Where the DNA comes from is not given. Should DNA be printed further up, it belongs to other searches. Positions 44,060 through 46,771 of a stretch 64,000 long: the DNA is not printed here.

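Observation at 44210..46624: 804-aa Zn-ribbon/coiled-coil protein ending in a KaiC/RecA-like domain with a GKE Walker A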

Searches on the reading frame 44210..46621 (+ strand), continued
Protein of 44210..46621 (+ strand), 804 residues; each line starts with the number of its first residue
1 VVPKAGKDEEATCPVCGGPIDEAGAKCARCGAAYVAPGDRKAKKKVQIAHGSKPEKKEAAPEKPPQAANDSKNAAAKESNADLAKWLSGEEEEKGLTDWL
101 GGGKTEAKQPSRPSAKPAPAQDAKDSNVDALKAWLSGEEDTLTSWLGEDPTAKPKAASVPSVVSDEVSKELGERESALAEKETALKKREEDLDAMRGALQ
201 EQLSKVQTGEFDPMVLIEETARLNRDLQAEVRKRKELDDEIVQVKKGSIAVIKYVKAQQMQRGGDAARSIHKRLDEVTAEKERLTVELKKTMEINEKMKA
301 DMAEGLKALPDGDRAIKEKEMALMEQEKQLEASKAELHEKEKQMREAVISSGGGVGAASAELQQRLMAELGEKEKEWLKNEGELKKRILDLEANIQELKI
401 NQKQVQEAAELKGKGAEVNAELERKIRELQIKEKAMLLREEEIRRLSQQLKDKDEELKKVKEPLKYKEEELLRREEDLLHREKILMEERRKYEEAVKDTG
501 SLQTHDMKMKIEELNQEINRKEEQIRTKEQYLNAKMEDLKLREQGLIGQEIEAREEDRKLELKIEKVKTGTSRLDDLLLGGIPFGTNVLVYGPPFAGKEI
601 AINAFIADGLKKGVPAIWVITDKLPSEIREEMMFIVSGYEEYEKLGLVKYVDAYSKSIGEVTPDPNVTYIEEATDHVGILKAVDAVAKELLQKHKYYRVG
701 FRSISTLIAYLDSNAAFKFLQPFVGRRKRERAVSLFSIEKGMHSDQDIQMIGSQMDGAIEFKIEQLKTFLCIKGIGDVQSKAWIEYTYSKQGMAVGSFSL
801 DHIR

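Call 14: search_protein_families(library=pfam, proteins=[P0037, P0041, P0007, P0105, P0058, P0065, P0025], max_evalue=0.01)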
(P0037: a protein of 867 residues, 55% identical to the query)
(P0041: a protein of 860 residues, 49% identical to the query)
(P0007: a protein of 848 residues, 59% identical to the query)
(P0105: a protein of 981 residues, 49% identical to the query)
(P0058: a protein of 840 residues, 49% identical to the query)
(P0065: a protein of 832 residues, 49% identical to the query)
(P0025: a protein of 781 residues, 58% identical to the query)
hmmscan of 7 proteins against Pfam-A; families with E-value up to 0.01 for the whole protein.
P0037 (867 aa): 10 families
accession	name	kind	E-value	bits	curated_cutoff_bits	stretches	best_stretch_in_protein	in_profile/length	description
PF06745.19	ATPase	-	4.4e-16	59.4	26.6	1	630-805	1-166/231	KaiC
PF14520.12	HHH_5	-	2.6e-11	44.2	27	1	83-132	3-52/57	Helix-hairpin-helix domain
PF24336.1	DUF7504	-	3.2e-11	44.4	27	1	648-819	1-174/179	Family of unknown function (DUF7504)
PF12826.13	HHH_2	-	2.2e-09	37.8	27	1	86-133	7-53/64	Helix-hairpin-helix motif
PF10391.15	DNA_pol_lambd_f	-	1.1e-08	35.2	29.8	1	83-119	2-38/51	Fingers domain of DNA polymerase lambda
PF23365.1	DUF7090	-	4.8e-06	26.9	27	1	730-826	91-184/192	Family of unknown function (DUF7090)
PF05625.17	PAXNEB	-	1.2e-05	25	28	1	631-696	20-86/366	PAXNEB protein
PF00633.29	HHH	-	2e-05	24.6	24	1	105-132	1-28/30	Helix-hairpin-helix motif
PF14417.12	MEDS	-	0.00073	19.8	29.8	1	665-720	17-75/161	MEDS: MEthanogen/methylotroph, DcmR Sensory domain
PF00154.27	RecA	-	0.0087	16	27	0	624-685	27-89/262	recA bacterial DNA recombination protein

P0041 (860 aa): 9 families
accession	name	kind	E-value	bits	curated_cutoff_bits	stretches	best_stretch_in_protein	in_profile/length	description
PF06745.19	ATPase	-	1.5e-15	57.6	26.6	1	623-799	1-167/231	KaiC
PF14520.12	HHH_5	-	2.1e-12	47.8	27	1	83-130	5-52/57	Helix-hairpin-helix domain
PF24336.1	DUF7504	-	1.7e-10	42.1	27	1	641-810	1-172/179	Family of unknown function (DUF7504)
PF12826.13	HHH_2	-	1.6e-08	35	27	1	85-131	8-53/64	Helix-hairpin-helix motif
PF00633.29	HHH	-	3e-08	33.5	24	1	103-130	1-28/30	Helix-hairpin-helix motif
PF10391.15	DNA_pol_lambd_f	-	1e-07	32.1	29.8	1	80-116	1-37/51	Fingers domain of DNA polymerase lambda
PF05625.17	PAXNEB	-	9.6e-05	22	28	1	624-688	20-85/366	PAXNEB protein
PF23365.1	DUF7090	-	0.00017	21.8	27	1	722-819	90-184/192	Family of unknown function (DUF7090)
PF00154.27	RecA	-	0.00033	20.6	27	1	617-678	27-89/262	recA bacterial DNA recombination protein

P0007 (848 aa): 9 families
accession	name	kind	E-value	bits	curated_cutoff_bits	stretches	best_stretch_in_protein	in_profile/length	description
PF06745.19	ATPase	-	2.4e-14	53.7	26.6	1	611-808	1-190/231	KaiC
PF14520.12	HHH_5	-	3.2e-08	34.3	27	1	62-113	4-55/57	Helix-hairpin-helix domain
PF12826.13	HHH_2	-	3.4e-08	34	27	1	65-116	8-58/64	Helix-hairpin-helix motif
PF24336.1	DUF7504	-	9.8e-08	33.1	27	1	687-804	57-178/179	Family of unknown function (DUF7504)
PF00633.29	HHH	-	7.8e-07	29.1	24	1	85-110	3-28/30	Helix-hairpin-helix motif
PF23365.1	DUF7090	-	1.1e-05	25.6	27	1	709-807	89-184/192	Family of unknown function (DUF7090)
PF05625.17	PAXNEB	-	0.00013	21.6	28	1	612-675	20-84/366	PAXNEB protein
PF13240.11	Zn_Ribbon_1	-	0.00054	20.1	25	1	15-35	2-22/23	zinc-ribbon domain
PF12836.13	HHH_3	-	0.0041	17.6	27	0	90-109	11-30/65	Helix-hairpin-helix motif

P0105 (981 aa): 6 families
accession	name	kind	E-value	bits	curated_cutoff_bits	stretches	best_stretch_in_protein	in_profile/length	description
PF06745.19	ATPase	-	4.9e-16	59.2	26.6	1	743-944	1-193/231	KaiC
PF24336.1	DUF7504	-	1.1e-13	52.4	27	1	792-937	32-178/179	Family of unknown function (DUF7504)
PF14520.12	HHH_5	-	3e-08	34.4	27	1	138-190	3-55/57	Helix-hairpin-helix domain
PF23365.1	DUF7090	-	1.2e-07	32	27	1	825-940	72-184/192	Family of unknown function (DUF7090)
PF16808.10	PKcGMP_CC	-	0.0018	18.2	35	1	610-637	1-28/35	Coiled-coil N-terminus of cGMP-dependent protein kinase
PF13240.11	Zn_Ribbon_1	-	0.0081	16.4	25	0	24-43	2-21/23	zinc-ribbon domain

P0058 (840 aa): 9 families
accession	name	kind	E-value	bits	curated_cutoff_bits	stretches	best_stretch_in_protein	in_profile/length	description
PF06745.19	ATPase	-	4.6e-19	69.1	26.6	1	603-804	1-194/231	KaiC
PF14520.12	HHH_5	-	3.7e-14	53.4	27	1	63-116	3-56/57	Helix-hairpin-helix domain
PF24336.1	DUF7504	-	2.9e-10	41.3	27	1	681-796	59-178/179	Family of unknown function (DUF7504)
PF00633.29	HHH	-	1.2e-06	28.5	24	1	85-108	1-24/30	Helix-hairpin-helix motif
PF12826.13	HHH_2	-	3.6e-06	27.5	27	1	69-113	10-53/64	Helix-hairpin-helix motif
PF05625.17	PAXNEB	-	4e-06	26.6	28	1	603-668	19-85/366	PAXNEB protein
PF23365.1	DUF7090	-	1e-05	25.8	27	1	691-799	78-184/192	Family of unknown function (DUF7090)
PF10391.15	DNA_pol_lambd_f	-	6.1e-05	23.2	29.8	1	63-91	2-30/51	Fingers domain of DNA polymerase lambda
PF12836.13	HHH_3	-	0.0027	18.2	27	0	92-113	11-32/65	Helix-hairpin-helix motif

P0065 (832 aa): 4 families
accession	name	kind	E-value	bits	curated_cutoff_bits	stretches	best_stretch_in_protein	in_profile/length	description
PF06745.19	ATPase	-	1.3e-17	64.4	26.6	1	595-792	1-190/231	KaiC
PF24336.1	DUF7504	-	3.9e-12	47.4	27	1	613-788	1-178/179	Family of unknown function (DUF7504)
PF23365.1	DUF7090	-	1.5e-06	28.5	27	1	640-790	40-183/192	Family of unknown function (DUF7090)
PF14417.12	MEDS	-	8.2e-05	22.9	29.8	1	630-699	17-89/161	MEDS: MEthanogen/methylotroph, DcmR Sensory domain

P0025 (781 aa): 5 families
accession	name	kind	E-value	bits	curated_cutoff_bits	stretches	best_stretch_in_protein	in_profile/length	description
PF06745.19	ATPase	-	4e-14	53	26.6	1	544-741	1-190/231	KaiC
PF24336.1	DUF7504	-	2.6e-12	48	27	1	564-737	3-178/179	Family of unknown function (DUF7504)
PF23365.1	DUF7090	-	6.4e-10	39.5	27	1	640-739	87-183/192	Family of unknown function (DUF7090)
PF16808.10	PKcGMP_CC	-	0.0049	16.9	35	1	256-281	8-33/35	Coiled-coil N-terminus of cGMP-dependent protein kinase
PF00154.27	RecA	-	0.0071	16.3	27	0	538-595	27-85/262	recA bacterial DNA recombination protein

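Call 15: find_encoding_contigs(protein=P0025, flank=10000, max_places=2)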
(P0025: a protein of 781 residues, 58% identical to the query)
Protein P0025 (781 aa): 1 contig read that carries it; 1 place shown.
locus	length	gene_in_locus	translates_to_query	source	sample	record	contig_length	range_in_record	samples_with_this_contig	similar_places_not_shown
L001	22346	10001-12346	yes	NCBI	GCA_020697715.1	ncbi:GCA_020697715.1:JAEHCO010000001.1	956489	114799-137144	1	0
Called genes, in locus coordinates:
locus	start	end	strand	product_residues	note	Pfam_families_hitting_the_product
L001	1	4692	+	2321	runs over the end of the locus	PF01060:TTR-52 (faint), PF11974:bMG3 (faint), PF13715:CarbopepD_reg_2 (faint), PF13620:CarboxypepD_reg, PF13620:CarboxypepD_reg, PF00801:PKD (weak), PF18911:PKD_4, PF13620:CarboxypepD_reg, +4 more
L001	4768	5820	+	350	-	PF00953:Glycos_transf_4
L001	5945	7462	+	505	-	PF02511:Thy1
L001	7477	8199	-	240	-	PF01963:TraB_PrgY_gumN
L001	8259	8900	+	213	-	PF00702:Hydrolase, PF12710:HAD, PF08282:Hydrolase_3 (weak)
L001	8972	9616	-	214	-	PF01135:PCMT, PF01596:Methyltransf_3, PF08704:GCD14, PF13847:Methyltransf_31 (weak), PF13649:Methyltransf_25 (weak)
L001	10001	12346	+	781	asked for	PF06745:ATPase, PF24336:DUF7504, PF23365:DUF7090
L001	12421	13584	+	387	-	PF01841:Transglut_core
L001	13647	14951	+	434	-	PF01336:tRNA_anti-codon, PF00152:tRNA-synt_2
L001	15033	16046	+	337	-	PF00924:MS_channel_2nd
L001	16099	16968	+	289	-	PF09721:Exosortase_EpsH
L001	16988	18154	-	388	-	PF24266:HTH_HVO_0163_N, PF13412:HTH_24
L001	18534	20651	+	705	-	PF02629:CoA_binding, PF13380:CoA_binding_2, PF13607:Succ_CoA_lig, PF19045:Ligase_CoA_2, PF13549:ATP-grasp_5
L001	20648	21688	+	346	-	PF13500:AAA_26, PF07085:DRTGG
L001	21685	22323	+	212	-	PF13489:Methyltransf_23 (weak), PF24675:NpmA (weak), PF13649:Methyltransf_25, PF13847:Methyltransf_31, PF08241:Methyltransf_11, PF08242:Methyltransf_12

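Call 16: find_encoding_contigs(protein=P0065, flank=10000, max_places=2)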
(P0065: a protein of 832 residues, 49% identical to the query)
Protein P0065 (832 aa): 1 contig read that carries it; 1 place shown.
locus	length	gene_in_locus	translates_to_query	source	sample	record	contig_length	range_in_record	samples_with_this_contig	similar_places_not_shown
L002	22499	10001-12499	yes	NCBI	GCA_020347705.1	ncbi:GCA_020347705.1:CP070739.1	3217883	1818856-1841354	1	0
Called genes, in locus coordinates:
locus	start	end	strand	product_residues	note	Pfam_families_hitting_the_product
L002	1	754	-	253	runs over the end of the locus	-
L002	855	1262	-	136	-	-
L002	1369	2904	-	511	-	PF07088:GvpD_P-loop, PF06745:ATPase (faint), PF23442:DUF7125 (faint), PF20440:GvpD_bR2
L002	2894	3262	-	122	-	PF03259:Robl_LC7 (weak)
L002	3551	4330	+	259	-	PF00696:AA_kinase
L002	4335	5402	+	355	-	PF01070:FMN_dh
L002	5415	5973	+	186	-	PF00348:polyprenyl_synt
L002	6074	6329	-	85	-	PF12840:HTH_20 (weak), PF13412:HTH_24 (weak)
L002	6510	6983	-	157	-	PF12840:HTH_20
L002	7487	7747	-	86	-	-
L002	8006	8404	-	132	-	PF13412:HTH_24 (weak)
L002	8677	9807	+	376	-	PF00801:PKD, PF18911:PKD_4, PF00801:PKD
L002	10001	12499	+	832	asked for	PF06745:ATPase, PF23365:DUF7090 (weak), PF24336:DUF7504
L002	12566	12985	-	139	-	-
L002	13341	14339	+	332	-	PF04014:MazE_antitoxin (weak), PF01895:PhoU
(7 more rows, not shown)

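Call 17: find_encoding_contigs(protein=P0024, flank=10000, max_places=2)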
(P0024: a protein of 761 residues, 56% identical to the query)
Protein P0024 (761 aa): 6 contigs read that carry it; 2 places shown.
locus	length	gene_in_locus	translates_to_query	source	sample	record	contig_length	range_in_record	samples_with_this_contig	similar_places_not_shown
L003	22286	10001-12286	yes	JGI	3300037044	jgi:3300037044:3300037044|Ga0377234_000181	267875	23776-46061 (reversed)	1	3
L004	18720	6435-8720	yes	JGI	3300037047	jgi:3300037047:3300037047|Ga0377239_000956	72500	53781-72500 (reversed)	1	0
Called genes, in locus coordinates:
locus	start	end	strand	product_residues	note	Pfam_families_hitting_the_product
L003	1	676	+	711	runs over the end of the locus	PF04851:ResIII, PF00270:DEAD, PF22527:DEXQc_Suv3 (weak), PF00271:Helicase_C, PF20470:HTH_61 (weak), PF21280:Helicase_dom4_arc, PF14520:HHH_5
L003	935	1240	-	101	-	PF18446:DUF5611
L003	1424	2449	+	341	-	PF26233:NicX, PF02073:Peptidase_M29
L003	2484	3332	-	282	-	PF17032:Zn_ribbon_15 (faint), PF13248:Zn_ribbon_3 (faint), PF12773:DZR, PF13240:Zn_Ribbon_1 (faint)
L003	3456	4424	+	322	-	PF01073:3Beta_HSD, PF01370:Epimerase, PF02719:Polysacc_synt_2, PF04321:RmlD_sub_bind, PF16363:GDP_Man_Dehyd, PF07993:NAD_binding_4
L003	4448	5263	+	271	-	PF01875:Memo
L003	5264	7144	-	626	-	PF09826:Beta_propel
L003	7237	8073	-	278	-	PF12840:HTH_20 (faint), PF24266:HTH_HVO_0163_N, PF13412:HTH_24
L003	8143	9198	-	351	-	PF04055:Radical_SAM, PF16199:Radical_SAM_C, PF00583:Acetyltransf_1 (weak), PF13508:Acetyltransf_7 (weak), PF13673:Acetyltransf_10 (weak)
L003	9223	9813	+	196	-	-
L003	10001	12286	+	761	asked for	PF06745:ATPase, PF23365:DUF7090 (weak), PF24336:DUF7504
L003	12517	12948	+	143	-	PF11848:DUF3368 (weak), PF17146:PIN_6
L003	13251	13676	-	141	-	PF19479:DUF6015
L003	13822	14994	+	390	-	PF13191:AAA_16 (faint), PF01637:ATPase_2 (weak), PF13401:AAA_22, PF22703:Cdc6_lid, PF09079:WHD_Cdc6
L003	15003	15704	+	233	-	-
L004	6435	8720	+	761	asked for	PF06745:ATPase, PF23365:DUF7090 (weak), PF24336:DUF7504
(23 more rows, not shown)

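Call 20: find_related_loci(query=A1, collection=genome_contigs, flank=10000)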
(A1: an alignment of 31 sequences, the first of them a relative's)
Query A1 (804 aa) in genome_contigs; peptide patterns used: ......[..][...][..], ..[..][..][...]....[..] (x = any residue, [..] = any of these).
312 stretches matched a pattern; 271 encode a relative of the query (tblastn E <= 1e-3); the best 80 are kept; 80 distinct loci.
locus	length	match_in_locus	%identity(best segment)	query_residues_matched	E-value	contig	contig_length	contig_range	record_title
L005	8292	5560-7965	86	1-804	0e+0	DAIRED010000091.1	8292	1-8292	MAG TPA_asm: Thermoplasmatota archaeon isolate CTOTU11644 NODE_4823_length_8292_cov_4.748331, whole genome shotgun seque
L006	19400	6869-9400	59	3-804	0e+0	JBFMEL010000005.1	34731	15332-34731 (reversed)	MAG: Thermoplasmatota archaeon isolate MAG244 MAG244_5, whole genome shotgun sequence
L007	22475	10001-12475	55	3-803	0e+0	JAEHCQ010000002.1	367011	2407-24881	MAG: Methanobacteriota archaeon isolate SF.bin11 NODE_2_length_367011_cov_46.869685, whole genome shotgun sequence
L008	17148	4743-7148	56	3-804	0e+0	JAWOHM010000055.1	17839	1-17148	MAG: Thermoplasmata archaeon isolate CWP4-2.bin.83 k191_3804588, whole genome shotgun sequence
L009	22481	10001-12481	56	3-804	0e+0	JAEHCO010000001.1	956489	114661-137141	MAG: Methanobacteriota archaeon isolate SF.bin51 NODE_1_length_956489_cov_12.373157, whole genome shotgun sequence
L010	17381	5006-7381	55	3-804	0e+0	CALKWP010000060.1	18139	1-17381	MAG TPA_asm: uncultured Methanomassiliicoccales archaeon isolate SRR6007446_bin.11_CONCOCT_v1.1_MAG genome assembly, con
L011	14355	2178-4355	57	78-804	0e+0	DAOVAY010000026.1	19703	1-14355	MAG TPA_asm: Methanobacteriota archaeon isolate CSMAG_991 CSMAG_991_k141_5264382_length_19703_cov_8.0000, whole genome s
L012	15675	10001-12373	55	7-804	0e+0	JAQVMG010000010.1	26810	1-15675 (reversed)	MAG: Thermoplasmata archaeon isolate STF1_128 NODE_4066_length_26810_cov_3.569201_Sandtown_F1, whole genome shotgun sequ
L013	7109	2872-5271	55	3-804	0e+0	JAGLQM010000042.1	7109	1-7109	MAG: Thermoplasmata archaeon isolate RS_8_51 ROV157_8.bin.51.fa_42, whole genome shotgun sequence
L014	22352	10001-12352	55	7-804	0e+0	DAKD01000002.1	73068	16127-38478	MAG TPA_asm: Methanomassiliicoccales archaeon UBA280 UBA280_contig_5937, whole genome shotgun sequence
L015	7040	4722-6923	59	79-804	0e+0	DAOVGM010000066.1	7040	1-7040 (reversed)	MAG TPA_asm: Methanomassiliicoccales archaeon isolate CSMAG_1135 CSMAG_1135_k141_4286313_length_7040_cov_7.0000, whole g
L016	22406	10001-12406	53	3-804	0e+0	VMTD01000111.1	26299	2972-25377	MAG: Methanobacteriota archaeon isolate S2_100 k141_54234, whole genome shotgun sequence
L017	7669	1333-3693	55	13-804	0e+0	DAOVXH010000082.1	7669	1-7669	MAG TPA_asm: Methanomassiliicoccales archaeon isolate CSMAG_1752 CSMAG_1752_k141_293080_length_7669_cov_14.1908, whole g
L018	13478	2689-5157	53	13-804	0e+0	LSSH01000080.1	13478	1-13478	MAG: Candidatus Proteinoplasmatales archaeon SG8-5 WOR_8-12_4537, whole genome shotgun sequence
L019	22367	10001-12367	54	3-804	0e+0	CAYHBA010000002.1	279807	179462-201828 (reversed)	MAG TPA_asm: uncultured Thermoplasmata archaeon isolate ERP119294_co1_428 genome assembly, contig: NODE_39_length_279807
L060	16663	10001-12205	46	5-804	0e+0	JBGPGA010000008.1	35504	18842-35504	MAG: Thermoplasmata archaeon isolate OBJ_0618_7090110_53 k141_11855586_length_35504_cov_9.0000, whole genome shotgun seq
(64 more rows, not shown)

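Call 31: search_protein_families(library=pfam, proteins=[L060:12682-14028:+], max_evalue=10)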
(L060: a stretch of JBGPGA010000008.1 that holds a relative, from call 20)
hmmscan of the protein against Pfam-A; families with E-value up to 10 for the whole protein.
L060:12682-14028:+ (449 aa): 11 families
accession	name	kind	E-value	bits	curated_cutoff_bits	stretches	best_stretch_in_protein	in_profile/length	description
PF22641.2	TiaS_TCKD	-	2.6e-48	164.4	27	1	22-172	1-151/156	TiaS TCKD domain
PF08489.16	TiaS_FLD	-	6.8e-38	129.8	21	1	177-288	1-116/116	TiaS FLD domain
PF23783.1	Zn_ribbon_TiaS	-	4.2e-11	42.8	27.3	1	382-424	1-41/41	TiaS C-terminal zinc ribbon domain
PF07191.17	Zn_ribbon_6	-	0.023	15.1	25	1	381-417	28-66/67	Double zinc ribbon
PF25017.1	zf-C2HC_3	-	0.13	12.6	24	1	397-416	20-39/47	C2HC zinc finger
PF01336.31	tRNA_anti-codon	-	0.26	11.7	27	1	326-363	29-65/75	OB-fold nucleic acid binding domain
PF13453.11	Zn_ribbon_TFIIB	-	0.38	10.6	22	1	385-408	2-27/41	Transcription factor zinc-finger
PF22191.2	IBR_1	-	0.45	10.9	27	1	385-407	6-28/47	IBR domain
PF03604.18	Zn_ribbon_RPAB4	-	0.5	10.6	24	1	384-407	2-24/32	DNA directed RNA polymerase, 7 kDa subunit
PF17283.8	Zn_ribbon_SprT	-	0.68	10.5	28.1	1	385-408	7-32/38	SprT-like zinc ribbon domain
PF12760.12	Zn_ribbon_IS1595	-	1.5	9.3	25.4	1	383-407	19-44/46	Transposase zinc-ribbon domain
